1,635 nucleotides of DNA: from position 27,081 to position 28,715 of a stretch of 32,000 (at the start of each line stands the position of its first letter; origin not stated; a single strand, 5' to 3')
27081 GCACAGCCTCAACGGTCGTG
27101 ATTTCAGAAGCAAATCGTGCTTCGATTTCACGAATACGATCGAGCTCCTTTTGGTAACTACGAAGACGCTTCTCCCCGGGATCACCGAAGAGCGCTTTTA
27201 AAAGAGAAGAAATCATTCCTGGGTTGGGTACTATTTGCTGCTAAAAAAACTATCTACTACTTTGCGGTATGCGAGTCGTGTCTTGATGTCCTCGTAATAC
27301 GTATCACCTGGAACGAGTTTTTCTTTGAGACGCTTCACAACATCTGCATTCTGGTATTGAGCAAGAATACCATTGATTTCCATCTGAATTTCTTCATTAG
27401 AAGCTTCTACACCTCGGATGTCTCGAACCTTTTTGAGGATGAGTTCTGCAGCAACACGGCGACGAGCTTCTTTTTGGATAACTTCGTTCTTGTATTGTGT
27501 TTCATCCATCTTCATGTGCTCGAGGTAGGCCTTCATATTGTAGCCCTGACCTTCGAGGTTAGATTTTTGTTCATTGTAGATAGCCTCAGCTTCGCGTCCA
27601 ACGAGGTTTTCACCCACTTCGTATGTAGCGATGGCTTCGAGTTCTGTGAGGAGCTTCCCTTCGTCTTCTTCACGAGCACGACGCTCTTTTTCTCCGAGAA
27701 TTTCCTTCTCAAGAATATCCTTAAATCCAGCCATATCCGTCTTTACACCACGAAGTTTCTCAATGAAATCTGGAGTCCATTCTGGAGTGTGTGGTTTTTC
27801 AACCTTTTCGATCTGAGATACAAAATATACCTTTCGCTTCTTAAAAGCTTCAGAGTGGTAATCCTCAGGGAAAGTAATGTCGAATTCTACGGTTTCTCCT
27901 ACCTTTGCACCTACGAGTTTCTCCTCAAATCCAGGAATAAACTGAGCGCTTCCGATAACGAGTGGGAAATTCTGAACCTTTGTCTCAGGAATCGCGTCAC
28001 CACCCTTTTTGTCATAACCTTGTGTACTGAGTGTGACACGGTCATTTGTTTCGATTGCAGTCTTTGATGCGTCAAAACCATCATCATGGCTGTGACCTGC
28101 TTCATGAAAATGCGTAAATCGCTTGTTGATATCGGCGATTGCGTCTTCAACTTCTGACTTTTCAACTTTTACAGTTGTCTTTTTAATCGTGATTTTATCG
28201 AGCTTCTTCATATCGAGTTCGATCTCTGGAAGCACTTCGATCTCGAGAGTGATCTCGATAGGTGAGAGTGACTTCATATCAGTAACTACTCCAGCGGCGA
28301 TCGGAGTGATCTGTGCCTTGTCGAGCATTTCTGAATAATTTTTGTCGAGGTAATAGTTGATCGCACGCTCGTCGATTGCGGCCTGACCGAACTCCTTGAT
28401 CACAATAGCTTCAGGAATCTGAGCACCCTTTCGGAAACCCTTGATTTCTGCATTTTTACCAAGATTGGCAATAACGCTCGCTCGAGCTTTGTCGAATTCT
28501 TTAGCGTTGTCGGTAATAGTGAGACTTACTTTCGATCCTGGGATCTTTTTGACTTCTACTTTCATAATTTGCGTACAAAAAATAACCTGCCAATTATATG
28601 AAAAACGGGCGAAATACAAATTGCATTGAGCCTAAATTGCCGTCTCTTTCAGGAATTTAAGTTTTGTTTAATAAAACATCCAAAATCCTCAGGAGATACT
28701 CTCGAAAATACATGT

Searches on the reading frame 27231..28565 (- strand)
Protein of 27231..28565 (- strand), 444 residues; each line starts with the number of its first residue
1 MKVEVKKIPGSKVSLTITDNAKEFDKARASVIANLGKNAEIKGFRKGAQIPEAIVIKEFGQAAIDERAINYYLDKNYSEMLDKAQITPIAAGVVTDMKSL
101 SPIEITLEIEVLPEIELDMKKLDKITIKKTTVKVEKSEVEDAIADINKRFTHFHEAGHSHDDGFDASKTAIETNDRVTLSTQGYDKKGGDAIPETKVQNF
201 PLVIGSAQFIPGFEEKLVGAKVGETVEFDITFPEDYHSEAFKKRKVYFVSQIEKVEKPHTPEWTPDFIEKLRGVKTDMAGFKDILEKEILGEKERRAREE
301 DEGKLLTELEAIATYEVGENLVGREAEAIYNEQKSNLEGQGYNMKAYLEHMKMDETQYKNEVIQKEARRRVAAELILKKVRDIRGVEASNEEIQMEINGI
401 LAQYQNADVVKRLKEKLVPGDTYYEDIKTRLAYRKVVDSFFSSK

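Call 10: find_related_loci(query=window:27231-28565:-, collection=genome_contigs, flank=4000)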
Query window:27231-28565:- (444 aa) in genome_contigs; peptide patterns used: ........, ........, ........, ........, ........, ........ (x = any residue, [..] = any of these).
47 stretches matched a pattern; 2 encode a relative of the query (tblastn E <= 1e-3); 2 distinct loci.
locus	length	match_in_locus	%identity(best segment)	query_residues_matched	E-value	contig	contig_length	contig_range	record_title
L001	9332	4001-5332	86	1-444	0e+0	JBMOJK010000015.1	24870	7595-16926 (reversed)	MAG: Patescibacteria group bacterium isolate Deming_bin.574 contig4739, whole genome shotgun sequence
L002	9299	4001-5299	48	1-443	5e-111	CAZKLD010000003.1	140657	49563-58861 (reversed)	MAG TPA_asm: uncultured Candidatus Peribacteria bacterium isolate SRP011637_co1_47 genome assembly, contig: NODE_11_leng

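Call 11: find_encoding_contigs(protein=window:27231-28565:-, flank=3000, max_places=10)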
Protein window:27231-28565:- (444 aa): no gene with exactly this product is on record in the collection.

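Call 18: find_homologous_proteins(query=window:27231-28565:-, max_evalue=1e-30)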
Query window:27231-28565:- (444 aa): 651 proteins with E <= 1e-30 among 8000 candidates; the best 120 are listed.
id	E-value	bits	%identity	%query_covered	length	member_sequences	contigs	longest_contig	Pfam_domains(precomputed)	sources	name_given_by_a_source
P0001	5.7e-283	956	100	100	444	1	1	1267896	PF00254.35,PF05697.19,PF05698.20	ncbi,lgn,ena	-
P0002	1.1e-242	823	86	100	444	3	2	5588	PF00254.35,PF05697.19,PF05698.20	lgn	-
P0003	8.4e-185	633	64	100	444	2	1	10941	PF00254.35,PF05697.19,PF05698.20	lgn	-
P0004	1.6e-184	632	64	100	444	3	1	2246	PF00254.35,PF05697.19,PF05698.20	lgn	-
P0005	3.3e-182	624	64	100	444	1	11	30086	PF00254.35,PF05697.19,PF05698.20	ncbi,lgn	-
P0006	1.2e-181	622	63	99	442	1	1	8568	PF00254.35,PF05697.19,PF05698.20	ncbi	-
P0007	5.9e-180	617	62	100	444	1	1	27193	PF00254.35,PF05697.19,PF05698.20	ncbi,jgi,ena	jgi:trigger factor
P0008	7.7e-180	616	64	99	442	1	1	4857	PF00254.35,PF05697.19,PF05698.20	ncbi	-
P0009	1.2e-176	606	80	79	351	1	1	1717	PF00254.35,PF05698.20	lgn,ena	-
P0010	6.1e-174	597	61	100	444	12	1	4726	PF00254.35,PF05697.19,PF05698.20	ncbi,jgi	jgi:trigger factor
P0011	2.4e-172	592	64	94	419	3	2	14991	PF00254.35,PF05697.19,PF05698.20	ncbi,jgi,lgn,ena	jgi:trigger factor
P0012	1.4e-162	559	59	96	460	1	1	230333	PF00254.35,PF05697.19,PF05698.20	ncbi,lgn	-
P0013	4.8e-162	558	59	99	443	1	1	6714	PF00254.35,PF05697.19,PF05698.20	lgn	-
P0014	8.7e-162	557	60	100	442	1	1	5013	PF00254.35,PF05697.19,PF05698.20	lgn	-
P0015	1.1e-161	557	60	100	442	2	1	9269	PF00254.35,PF05697.19,PF05698.20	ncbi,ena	-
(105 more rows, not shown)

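Call 19: find_encoding_contigs(protein=P0001, flank=2500, max_places=4)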
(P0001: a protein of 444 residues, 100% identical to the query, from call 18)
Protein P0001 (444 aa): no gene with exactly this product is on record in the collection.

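Call 20: find_encoding_contigs(protein=P0005, flank=3000, max_places=4)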
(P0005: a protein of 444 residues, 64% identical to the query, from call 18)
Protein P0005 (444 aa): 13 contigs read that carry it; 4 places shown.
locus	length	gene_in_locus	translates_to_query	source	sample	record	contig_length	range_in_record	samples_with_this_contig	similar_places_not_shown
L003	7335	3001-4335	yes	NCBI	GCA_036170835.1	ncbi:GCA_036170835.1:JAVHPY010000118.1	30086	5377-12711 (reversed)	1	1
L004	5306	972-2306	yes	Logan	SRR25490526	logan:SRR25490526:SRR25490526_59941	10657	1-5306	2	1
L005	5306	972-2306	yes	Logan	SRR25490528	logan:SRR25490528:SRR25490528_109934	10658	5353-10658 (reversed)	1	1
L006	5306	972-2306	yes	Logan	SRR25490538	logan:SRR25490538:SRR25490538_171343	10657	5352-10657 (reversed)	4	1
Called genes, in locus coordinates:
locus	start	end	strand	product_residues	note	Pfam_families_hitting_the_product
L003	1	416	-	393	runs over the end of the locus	PF00091:Tubulin, PF12327:FtsZ_C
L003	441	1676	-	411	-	PF02491:SHS2_FTSA, PF11104:PilM_2 (weak), PF06723:MreB_Mbl, PF14450:FtsA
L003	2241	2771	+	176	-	-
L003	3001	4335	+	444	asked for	PF05697:Trigger_N, PF00254:FKBP_C, PF05698:Trigger_C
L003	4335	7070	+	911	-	PF07517:SecA_DEAD, PF00270:DEAD (weak), PF01043:SecA_PP_bind, PF21090:P-loop_SecA, PF07516:SecA_SW, PF02810:SEC-C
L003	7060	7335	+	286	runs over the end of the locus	PF10502:Peptidase_S26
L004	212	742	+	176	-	-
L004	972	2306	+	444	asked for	PF05697:Trigger_N, PF00254:FKBP_C, PF05698:Trigger_C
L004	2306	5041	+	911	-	PF07517:SecA_DEAD, PF00270:DEAD (weak), PF01043:SecA_PP_bind, PF21090:P-loop_SecA, PF07516:SecA_SW, PF02810:SEC-C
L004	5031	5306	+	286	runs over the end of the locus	PF10502:Peptidase_S26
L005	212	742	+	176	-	-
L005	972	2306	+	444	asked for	PF05697:Trigger_N, PF00254:FKBP_C, PF05698:Trigger_C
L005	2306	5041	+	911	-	PF07517:SecA_DEAD, PF00270:DEAD (weak), PF01043:SecA_PP_bind, PF21090:P-loop_SecA, PF07516:SecA_SW, PF02810:SEC-C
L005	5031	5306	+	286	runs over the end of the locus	PF10502:Peptidase_S26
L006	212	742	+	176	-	-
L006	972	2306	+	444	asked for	PF05697:Trigger_N, PF00254:FKBP_C, PF05698:Trigger_C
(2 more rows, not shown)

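Call 21: find_encoding_contigs(protein=P0003, flank=3000, max_places=3)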
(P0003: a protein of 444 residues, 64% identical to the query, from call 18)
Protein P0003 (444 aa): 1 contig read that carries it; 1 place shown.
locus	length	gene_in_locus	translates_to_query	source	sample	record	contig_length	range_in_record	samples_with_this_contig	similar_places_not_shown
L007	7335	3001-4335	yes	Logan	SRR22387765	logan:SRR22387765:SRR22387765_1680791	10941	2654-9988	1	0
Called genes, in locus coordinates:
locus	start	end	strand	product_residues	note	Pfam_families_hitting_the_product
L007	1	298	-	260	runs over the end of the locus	PF13393:tRNA-synt_His, PF00587:tRNA-synt_2b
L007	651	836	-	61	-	-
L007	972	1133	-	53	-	-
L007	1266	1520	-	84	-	PF01636:APH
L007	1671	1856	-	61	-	-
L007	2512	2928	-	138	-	-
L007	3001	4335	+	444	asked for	PF05697:Trigger_N, PF00254:FKBP_C, PF05698:Trigger_C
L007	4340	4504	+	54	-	-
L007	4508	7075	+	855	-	PF07517:SecA_DEAD, PF00270:DEAD (weak), PF01043:SecA_PP_bind, PF21090:P-loop_SecA, PF07516:SecA_SW, PF02810:SEC-C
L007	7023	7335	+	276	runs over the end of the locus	PF10502:Peptidase_S26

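Call 27: list_cluster_members(proteins=[P0001, P0121, P0002])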
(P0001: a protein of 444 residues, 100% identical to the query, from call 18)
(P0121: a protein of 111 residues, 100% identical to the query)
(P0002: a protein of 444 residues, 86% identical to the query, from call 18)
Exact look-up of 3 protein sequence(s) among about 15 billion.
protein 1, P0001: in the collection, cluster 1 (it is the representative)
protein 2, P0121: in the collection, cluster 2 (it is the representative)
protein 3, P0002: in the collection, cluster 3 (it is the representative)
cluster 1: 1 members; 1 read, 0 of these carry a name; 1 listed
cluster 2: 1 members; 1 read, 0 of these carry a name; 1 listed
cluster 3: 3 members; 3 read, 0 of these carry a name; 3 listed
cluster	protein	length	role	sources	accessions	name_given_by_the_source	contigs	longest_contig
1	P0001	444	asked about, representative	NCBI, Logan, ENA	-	-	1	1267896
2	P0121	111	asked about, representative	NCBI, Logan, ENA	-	-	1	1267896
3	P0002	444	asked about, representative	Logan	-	-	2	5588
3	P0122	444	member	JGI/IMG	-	-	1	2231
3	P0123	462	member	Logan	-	-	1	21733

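Call 38: find_encoding_contigs(protein=P0123, flank=3000, max_places=4)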
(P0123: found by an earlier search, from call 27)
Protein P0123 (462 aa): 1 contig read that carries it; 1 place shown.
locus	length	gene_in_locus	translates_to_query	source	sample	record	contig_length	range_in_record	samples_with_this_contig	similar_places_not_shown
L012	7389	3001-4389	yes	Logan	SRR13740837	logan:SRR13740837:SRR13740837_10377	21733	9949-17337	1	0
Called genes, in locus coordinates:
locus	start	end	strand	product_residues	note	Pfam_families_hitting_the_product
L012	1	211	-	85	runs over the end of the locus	-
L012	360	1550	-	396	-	PF00091:Tubulin, PF12327:FtsZ_C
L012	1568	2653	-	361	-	PF02491:SHS2_FTSA, PF11104:PilM_2 (weak), PF06723:MreB_Mbl, PF14450:FtsA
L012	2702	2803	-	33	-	-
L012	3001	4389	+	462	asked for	PF05697:Trigger_N, PF00254:FKBP_C, PF05698:Trigger_C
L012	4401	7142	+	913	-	PF07517:SecA_DEAD, PF00270:DEAD (faint), PF01043:SecA_PP_bind, PF21090:P-loop_SecA, PF07516:SecA_SW, PF02810:SEC-C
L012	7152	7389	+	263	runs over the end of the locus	PF10502:Peptidase_S26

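Call 39: find_encoding_contigs(protein=P0002, flank=3000, max_places=4)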
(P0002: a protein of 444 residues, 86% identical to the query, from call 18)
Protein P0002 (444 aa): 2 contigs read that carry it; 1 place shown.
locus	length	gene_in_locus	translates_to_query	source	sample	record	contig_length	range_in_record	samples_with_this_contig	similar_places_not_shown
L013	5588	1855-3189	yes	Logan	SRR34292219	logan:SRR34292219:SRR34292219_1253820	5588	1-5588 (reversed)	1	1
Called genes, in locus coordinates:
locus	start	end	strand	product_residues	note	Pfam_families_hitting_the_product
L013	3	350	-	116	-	?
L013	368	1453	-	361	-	PF02491:SHS2_FTSA, PF11104:PilM_2 (weak), PF06723:MreB_Mbl, PF14450:FtsA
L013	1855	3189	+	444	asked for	PF05697:Trigger_N, PF00254:FKBP_C, PF05698:Trigger_C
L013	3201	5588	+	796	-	?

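Call 56: find_encoding_contigs(protein=P0007, flank=3000, max_places=2)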
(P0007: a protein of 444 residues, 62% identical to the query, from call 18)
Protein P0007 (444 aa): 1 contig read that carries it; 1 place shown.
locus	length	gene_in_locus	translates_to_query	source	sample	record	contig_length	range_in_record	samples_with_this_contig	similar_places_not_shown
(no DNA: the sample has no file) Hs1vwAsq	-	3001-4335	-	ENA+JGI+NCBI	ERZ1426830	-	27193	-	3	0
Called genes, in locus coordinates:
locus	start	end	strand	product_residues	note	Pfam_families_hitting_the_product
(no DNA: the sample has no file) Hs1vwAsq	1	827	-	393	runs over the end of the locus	PF00091:Tubulin, PF12327:FtsZ_C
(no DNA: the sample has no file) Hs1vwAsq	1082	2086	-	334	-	PF02491:SHS2_FTSA, PF11104:PilM_2 (weak), PF14450:FtsA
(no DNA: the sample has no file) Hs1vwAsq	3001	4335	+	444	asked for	PF05697:Trigger_N, PF00254:FKBP_C, PF05698:Trigger_C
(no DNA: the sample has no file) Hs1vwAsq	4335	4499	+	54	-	-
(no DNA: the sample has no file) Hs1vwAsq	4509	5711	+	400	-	PF07517:SecA_DEAD, PF01043:SecA_PP_bind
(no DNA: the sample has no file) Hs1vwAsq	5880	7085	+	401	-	PF21090:P-loop_SecA, PF07516:SecA_SW, PF02810:SEC-C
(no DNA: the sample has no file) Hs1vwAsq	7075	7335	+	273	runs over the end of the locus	PF10502:Peptidase_S26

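Call 57: find_encoding_contigs(protein=P0012, flank=3000, max_places=2)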
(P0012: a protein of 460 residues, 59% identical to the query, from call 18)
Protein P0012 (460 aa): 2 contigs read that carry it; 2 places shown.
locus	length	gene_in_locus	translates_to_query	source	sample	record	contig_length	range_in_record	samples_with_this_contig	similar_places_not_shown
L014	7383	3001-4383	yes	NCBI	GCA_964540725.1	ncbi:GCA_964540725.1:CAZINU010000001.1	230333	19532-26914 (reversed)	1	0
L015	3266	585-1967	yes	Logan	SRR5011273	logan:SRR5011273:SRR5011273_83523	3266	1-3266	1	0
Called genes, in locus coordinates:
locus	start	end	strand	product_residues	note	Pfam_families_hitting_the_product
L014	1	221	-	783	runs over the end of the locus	PF00929:RNase_T, PF01612:DNA_pol_A_exo1 (faint), PF04851:ResIII (faint), PF00270:DEAD (weak), PF06733:DEAD_2 (faint)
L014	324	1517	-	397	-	PF00091:Tubulin, PF12327:FtsZ_C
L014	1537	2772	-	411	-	PF02491:SHS2_FTSA, PF11104:PilM_2, PF06723:MreB_Mbl, PF14450:FtsA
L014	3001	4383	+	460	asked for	PF05697:Trigger_N, PF00254:FKBP_C, PF05698:Trigger_C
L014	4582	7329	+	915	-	PF07517:SecA_DEAD, PF01043:SecA_PP_bind, PF21090:P-loop_SecA, PF07516:SecA_SW, PF02810:SEC-C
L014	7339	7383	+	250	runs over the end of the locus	PF10502:Peptidase_S26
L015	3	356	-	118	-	?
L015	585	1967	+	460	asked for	PF05697:Trigger_N, PF00254:FKBP_C, PF05698:Trigger_C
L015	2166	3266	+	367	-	?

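Call 72: find_encoding_contigs(protein=P0011, flank=3000, max_places=3)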
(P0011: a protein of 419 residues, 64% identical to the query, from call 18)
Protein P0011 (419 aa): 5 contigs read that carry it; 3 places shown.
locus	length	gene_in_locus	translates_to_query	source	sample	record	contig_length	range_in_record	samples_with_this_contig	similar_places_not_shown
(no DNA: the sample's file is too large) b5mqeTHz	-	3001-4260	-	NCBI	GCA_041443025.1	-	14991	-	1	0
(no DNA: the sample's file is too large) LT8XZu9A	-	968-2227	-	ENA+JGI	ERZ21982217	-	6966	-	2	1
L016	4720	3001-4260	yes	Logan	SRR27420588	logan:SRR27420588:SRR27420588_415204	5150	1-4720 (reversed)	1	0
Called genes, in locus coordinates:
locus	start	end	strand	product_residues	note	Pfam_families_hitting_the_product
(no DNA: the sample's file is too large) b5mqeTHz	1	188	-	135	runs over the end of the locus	PF00929:RNase_T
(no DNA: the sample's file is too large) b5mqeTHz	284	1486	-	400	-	PF00091:Tubulin, PF12327:FtsZ_C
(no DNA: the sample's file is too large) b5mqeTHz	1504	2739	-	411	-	PF11104:PilM_2 (weak), PF02491:SHS2_FTSA, PF06723:MreB_Mbl, PF14450:FtsA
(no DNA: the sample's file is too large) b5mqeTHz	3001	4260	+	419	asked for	PF05697:Trigger_N, PF00254:FKBP_C, PF05698:Trigger_C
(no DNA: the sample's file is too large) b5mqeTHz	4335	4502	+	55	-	-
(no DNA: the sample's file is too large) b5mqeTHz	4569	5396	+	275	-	PF07517:SecA_DEAD, PF00270:DEAD (weak), PF01043:SecA_PP_bind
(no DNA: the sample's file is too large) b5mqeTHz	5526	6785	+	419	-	PF21090:P-loop_SecA, PF07516:SecA_SW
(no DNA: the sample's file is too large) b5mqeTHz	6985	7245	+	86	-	PF10502:Peptidase_S26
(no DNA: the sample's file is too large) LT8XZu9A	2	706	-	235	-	?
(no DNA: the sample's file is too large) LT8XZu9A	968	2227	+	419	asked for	PF05697:Trigger_N, PF00254:FKBP_C, PF05698:Trigger_C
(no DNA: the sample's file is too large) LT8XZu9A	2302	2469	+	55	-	-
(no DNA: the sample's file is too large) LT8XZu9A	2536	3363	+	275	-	PF07517:SecA_DEAD, PF00270:DEAD (weak), PF01043:SecA_PP_bind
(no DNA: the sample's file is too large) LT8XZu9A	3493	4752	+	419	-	PF21090:P-loop_SecA, PF07516:SecA_SW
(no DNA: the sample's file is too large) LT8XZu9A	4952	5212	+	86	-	PF10502:Peptidase_S26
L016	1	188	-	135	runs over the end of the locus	PF00929:RNase_T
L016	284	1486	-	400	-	PF00091:Tubulin, PF12327:FtsZ_C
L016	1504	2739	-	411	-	PF11104:PilM_2 (weak), PF02491:SHS2_FTSA, PF06723:MreB_Mbl, PF14450:FtsA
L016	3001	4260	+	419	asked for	PF05697:Trigger_N, PF00254:FKBP_C, PF05698:Trigger_C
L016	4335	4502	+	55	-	-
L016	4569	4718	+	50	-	?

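Call 73: find_encoding_contigs(protein=P0006, flank=3000, max_places=3)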
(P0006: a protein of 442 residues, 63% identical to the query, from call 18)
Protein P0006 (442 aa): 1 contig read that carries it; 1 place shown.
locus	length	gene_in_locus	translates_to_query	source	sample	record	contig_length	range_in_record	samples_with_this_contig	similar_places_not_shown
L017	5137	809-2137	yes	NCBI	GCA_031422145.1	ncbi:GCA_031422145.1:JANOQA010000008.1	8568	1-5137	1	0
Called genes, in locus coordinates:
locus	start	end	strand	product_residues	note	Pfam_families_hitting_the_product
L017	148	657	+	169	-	PF00005:ABC_tran, PF02463:SMC_N (weak)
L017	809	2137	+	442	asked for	PF05697:Trigger_N, PF00254:FKBP_C, PF05698:Trigger_C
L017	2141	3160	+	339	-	PF07517:SecA_DEAD, PF01043:SecA_PP_bind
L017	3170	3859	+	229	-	PF01043:SecA_PP_bind, PF07517:SecA_DEAD, PF21090:P-loop_SecA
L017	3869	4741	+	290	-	PF07516:SecA_SW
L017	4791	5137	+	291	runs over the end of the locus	PF10502:Peptidase_S26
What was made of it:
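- Tried and rejected: Tig-anchored loci from genome contigs and from Logan, NCBI and ENA assemblies (calls 10, 20, 21, 38, 39, 57, 72, 73) were searched with blastn, nhmmer and a covariance model.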

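Call 88: find_encoding_contigs(protein=P0010, flank=3000, max_places=3)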
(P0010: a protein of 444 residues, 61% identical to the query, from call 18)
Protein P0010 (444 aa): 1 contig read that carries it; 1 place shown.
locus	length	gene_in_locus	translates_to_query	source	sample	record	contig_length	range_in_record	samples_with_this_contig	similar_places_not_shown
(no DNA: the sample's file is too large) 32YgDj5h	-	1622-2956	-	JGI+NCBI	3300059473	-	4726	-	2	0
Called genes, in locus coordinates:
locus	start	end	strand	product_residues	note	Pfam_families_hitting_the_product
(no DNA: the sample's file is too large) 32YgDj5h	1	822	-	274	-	?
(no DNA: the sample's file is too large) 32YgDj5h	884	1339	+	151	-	-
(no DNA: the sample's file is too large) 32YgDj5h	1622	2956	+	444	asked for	PF05697:Trigger_N, PF00254:FKBP_C, PF05698:Trigger_C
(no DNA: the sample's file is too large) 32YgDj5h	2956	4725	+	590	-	?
